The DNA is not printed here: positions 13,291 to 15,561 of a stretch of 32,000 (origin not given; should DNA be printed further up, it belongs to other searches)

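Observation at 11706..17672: Three PEP-CTERM cargo genes, two of them sandwiched between the S8 paralogs, with no exosortase in the window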

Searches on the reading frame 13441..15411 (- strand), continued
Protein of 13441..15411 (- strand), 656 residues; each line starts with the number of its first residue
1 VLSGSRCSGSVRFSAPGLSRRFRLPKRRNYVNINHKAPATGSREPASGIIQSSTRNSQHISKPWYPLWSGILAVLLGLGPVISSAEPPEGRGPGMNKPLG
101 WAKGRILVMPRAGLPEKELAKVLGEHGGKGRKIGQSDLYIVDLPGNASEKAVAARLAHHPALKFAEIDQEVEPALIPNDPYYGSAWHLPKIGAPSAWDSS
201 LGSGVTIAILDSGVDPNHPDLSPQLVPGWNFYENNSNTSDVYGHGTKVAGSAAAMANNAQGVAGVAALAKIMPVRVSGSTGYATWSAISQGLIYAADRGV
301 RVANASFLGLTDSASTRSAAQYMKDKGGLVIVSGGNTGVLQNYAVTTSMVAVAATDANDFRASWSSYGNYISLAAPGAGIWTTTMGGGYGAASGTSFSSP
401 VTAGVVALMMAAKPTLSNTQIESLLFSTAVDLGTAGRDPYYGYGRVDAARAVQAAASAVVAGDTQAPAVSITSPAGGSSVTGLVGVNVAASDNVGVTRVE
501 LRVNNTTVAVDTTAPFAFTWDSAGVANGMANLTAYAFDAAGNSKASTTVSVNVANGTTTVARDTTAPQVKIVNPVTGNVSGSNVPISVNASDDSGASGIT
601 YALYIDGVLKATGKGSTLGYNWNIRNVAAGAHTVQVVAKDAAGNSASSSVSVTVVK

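Call 86: search_protein_families(library=ncbifam, proteins=[P0471, P0466, P0428, P0387], max_evalue=0.001)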
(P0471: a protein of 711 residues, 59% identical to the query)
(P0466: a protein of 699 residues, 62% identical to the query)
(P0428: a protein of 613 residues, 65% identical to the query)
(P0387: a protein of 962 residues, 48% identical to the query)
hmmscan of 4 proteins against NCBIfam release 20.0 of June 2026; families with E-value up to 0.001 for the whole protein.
P0471 (711 aa): 8 families
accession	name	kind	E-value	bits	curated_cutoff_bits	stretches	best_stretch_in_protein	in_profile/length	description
TIGR03921.1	T7SS_mycosin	equivalog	5.9e-52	176.9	278.75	1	250-529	3-307/353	type VII secretion-associated serine protease mycosin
NF038119.1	PEP_CTERM_MHFG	equivalog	4.5e-42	145.2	100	1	17-151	2-139/260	MHFG family PEP-CTERM protein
NF033595.1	denti_PrtP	equivalog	4.6e-19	68.5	300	1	382-521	364-514/606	dentilisin complex serine proteinase subunit PrtP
NF049966.1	QH_SP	equivalog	4.6e-13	49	165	1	264-487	2-212/219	subtilisin-like serine protease QhpE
TIGR03895.1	protease_PatA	subfamily_domain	1.1e-12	47.5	421.05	1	302-470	2-180/606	PatA/PatG family cyanobactin maturation protease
NF051851.1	AtpSerPepEprS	equivalog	4.1e-06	25.1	1700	1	415-490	266-341/988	autotransporter serine peptidase EprS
NF047446.1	barrel_OmpL47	domain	7.8e-05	23.1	40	0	543-610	7-68/68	OmpL47-type beta-barrel domain-containing protein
NF047441.1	Lepto_OmpL47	equivalog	0.00077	19.2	250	0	583-709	111-227/336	multi-beta-barrel domain surface protein OmpL47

P0466 (699 aa): 9 families
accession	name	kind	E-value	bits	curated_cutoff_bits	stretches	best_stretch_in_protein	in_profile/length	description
TIGR03921.1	T7SS_mycosin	equivalog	4.4e-52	177.3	278.75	1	238-518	3-309/353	type VII secretion-associated serine protease mycosin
NF038119.1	PEP_CTERM_MHFG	equivalog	3.6e-44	152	100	1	5-150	2-149/260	MHFG family PEP-CTERM protein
NF033595.1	denti_PrtP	equivalog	4.8e-21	75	300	1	369-508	363-513/606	dentilisin complex serine proteinase subunit PrtP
TIGR03895.1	protease_PatA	subfamily_domain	2.8e-13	49.5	421.05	1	289-458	1-180/606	PatA/PatG family cyanobactin maturation protease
NF049966.1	QH_SP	equivalog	1.6e-10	40.7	165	1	252-475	2-212/219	subtilisin-like serine protease QhpE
NF051851.1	AtpSerPepEprS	equivalog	2.4e-07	29.2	1700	2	397-480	259-344/988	autotransporter serine peptidase EprS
NF047446.1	barrel_OmpL47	domain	3.5e-07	30.6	40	0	627-693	3-61/68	OmpL47-type beta-barrel domain-containing protein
NF047441.1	Lepto_OmpL47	equivalog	9.6e-05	22.1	250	1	533-691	170-313/336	multi-beta-barrel domain surface protein OmpL47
NF040808.2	CspC_non_triad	exception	0.00044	18.8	675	0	417-468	460-511/556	bile acid germinant receptor pseudoprotease CspC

P0428 (613 aa): 5 families
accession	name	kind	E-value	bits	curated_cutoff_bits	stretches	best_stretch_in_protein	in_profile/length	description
TIGR03921.1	T7SS_mycosin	equivalog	1.7e-54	185.3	278.75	1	154-427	3-302/353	type VII secretion-associated serine protease mycosin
NF033595.1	denti_PrtP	equivalog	7.1e-18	64.5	300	1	264-421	342-511/606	dentilisin complex serine proteinase subunit PrtP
NF049966.1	QH_SP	equivalog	8.6e-12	44.9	165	1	168-393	2-215/219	subtilisin-like serine protease QhpE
NF047446.1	barrel_OmpL47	domain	9.5e-07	29.2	40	1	445-513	6-68/68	OmpL47-type beta-barrel domain-containing protein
NF040808.2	CspC_non_triad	exception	0.00028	19.5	675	0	157-182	89-114/556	bile acid germinant receptor pseudoprotease CspC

P0387 (962 aa): 7 families
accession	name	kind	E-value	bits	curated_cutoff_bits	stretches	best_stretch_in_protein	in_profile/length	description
TIGR03921.1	T7SS_mycosin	equivalog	1.3e-54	185.7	278.75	1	123-414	2-310/353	type VII secretion-associated serine protease mycosin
NF033595.1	denti_PrtP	equivalog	6.7e-15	54.7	300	1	284-397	389-510/606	dentilisin complex serine proteinase subunit PrtP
NF047446.1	barrel_OmpL47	domain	5.2e-14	52.5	40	1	513-582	5-68/68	OmpL47-type beta-barrel domain-containing protein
TIGR03895.1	protease_PatA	subfamily_domain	5e-11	42.1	421.05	1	193-349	17-180/606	PatA/PatG family cyanobactin maturation protease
NF049966.1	QH_SP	equivalog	2e-08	33.9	165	1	138-358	2-204/219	subtilisin-like serine protease QhpE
NF040808.2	CspC_non_triad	exception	3.9e-05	22.3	675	0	127-155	89-117/556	bile acid germinant receptor pseudoprotease CspC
NF033510.3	Ca_tandemer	repeat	0.00037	20.8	50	0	869-953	5-95/96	Ca2+-stabilized repeat-containing adhesin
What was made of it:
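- In Roseateles the S8 is fused to an MHFG PEP-CTERM passenger domain, NF038119 at 145-152 bits (call 86). The Roseateles fusion points to a physical association (call 86).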

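Call 88: find_encoding_contigs(protein=P0471, flank=6000, max_places=1)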
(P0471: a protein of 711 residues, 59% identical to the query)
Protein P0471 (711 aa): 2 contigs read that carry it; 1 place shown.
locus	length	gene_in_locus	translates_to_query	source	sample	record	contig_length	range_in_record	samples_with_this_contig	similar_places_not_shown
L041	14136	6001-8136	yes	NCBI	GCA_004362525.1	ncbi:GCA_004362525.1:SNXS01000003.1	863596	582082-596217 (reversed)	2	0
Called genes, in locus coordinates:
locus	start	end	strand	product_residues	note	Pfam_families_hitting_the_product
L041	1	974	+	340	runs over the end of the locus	PF01965:DJ-1_PfpI (weak), PF12833:HTH_18, PF00165:HTH_AraC (weak)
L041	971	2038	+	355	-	PF04958:AstA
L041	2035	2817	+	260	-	PF04958:AstA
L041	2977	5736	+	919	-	PF07715:Plug, PF00593:TonB_dep_Rec_b-barrel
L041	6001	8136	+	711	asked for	PF00082:Peptidase_S8, PF17957:Big_7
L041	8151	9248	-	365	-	-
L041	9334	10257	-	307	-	-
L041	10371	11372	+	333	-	-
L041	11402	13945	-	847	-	PF02743:dCache_1, PF01584:CheW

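Call 89: find_encoding_contigs(protein=P0428, flank=6000, max_places=1)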
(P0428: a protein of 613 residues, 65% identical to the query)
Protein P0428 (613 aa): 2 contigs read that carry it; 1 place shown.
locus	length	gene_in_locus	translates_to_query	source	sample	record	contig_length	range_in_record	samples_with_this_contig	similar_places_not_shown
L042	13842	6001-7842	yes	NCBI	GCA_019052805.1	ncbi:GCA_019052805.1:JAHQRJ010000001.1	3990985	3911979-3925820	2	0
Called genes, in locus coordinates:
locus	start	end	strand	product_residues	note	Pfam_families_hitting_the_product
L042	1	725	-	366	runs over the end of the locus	PF21338:Top1B_N_bact, PF01028:Topoisom_I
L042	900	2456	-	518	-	-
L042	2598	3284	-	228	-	PF02798:GST_N, PF13417:GST_N_3, PF13409:GST_N_2, PF00043:GST_C, PF14497:GST_C_3 (weak), PF13410:GST_C_2 (faint)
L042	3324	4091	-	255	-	PF00557:Peptidase_M24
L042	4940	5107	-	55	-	-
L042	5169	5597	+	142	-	PF02566:OsmC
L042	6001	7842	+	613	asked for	PF22148:Fervidolysin_NPro-like (weak), PF00082:Peptidase_S8, PF17957:Big_7, PF19077:Big_13 (faint), PF17957:Big_7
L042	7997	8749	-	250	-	PF07589:PEP_exosort_dom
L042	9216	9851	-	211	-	PF02798:GST_N, PF13417:GST_N_3, PF13409:GST_N_2, PF00043:GST_C, PF13410:GST_C_2 (weak)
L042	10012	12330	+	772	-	PF08448:PAS_4, PF00990:GGDEF, PF00563:EAL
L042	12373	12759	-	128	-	PF07883:Cupin_2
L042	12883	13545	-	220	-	PF13675:PilJ (weak), PF00015:MCPsignal (weak)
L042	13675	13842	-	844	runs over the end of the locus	PF00005:ABC_tran (faint), PF13191:AAA_16 (faint), PF13555:AAA_29 (faint), PF20703:nSTAND1 (faint), PF13304:AAA_21 (faint), PF13671:AAA_33 (faint), PF00684:DnaJ_CXXCXGXG (faint), PF17755:UvrA_DNA-bind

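Call 90: find_encoding_contigs(protein=P0405, flank=8000, max_places=1)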
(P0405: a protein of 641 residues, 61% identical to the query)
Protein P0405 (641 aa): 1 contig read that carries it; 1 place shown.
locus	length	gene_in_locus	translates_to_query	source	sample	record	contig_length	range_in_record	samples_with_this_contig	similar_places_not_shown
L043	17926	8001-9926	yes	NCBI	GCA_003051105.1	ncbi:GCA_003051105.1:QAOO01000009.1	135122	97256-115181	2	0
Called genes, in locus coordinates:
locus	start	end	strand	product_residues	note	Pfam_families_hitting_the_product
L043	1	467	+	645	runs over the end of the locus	PF08668:HDOD, PF00072:Response_reg, PF00990:GGDEF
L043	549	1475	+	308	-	-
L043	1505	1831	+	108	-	-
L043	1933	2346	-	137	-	PF00581:Rhodanese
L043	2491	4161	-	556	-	PF03601:Cons_hypoth698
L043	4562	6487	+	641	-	PF00082:Peptidase_S8, PF17957:Big_7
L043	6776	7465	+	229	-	PF07589:PEP_exosort_dom (faint)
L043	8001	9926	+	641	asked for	PF00082:Peptidase_S8, PF17957:Big_7, PF19077:Big_13 (faint), PF17957:Big_7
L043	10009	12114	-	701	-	PF19310:TOP_N, PF01432:Peptidase_M3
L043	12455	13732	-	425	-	PF12890:DHOase, PF01979:Amidohydro_1, PF07969:Amidohydro_3 (weak)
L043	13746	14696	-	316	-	PF02729:OTCace_N, PF00185:OTCace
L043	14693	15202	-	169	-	PF00156:Pribosyltran, PF14681:UPRTase (weak)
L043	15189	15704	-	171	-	PF03652:RuvX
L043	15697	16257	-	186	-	PF02622:DUF179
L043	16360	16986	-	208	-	PF03232:COQ7, PF02915:Rubrerythrin (weak)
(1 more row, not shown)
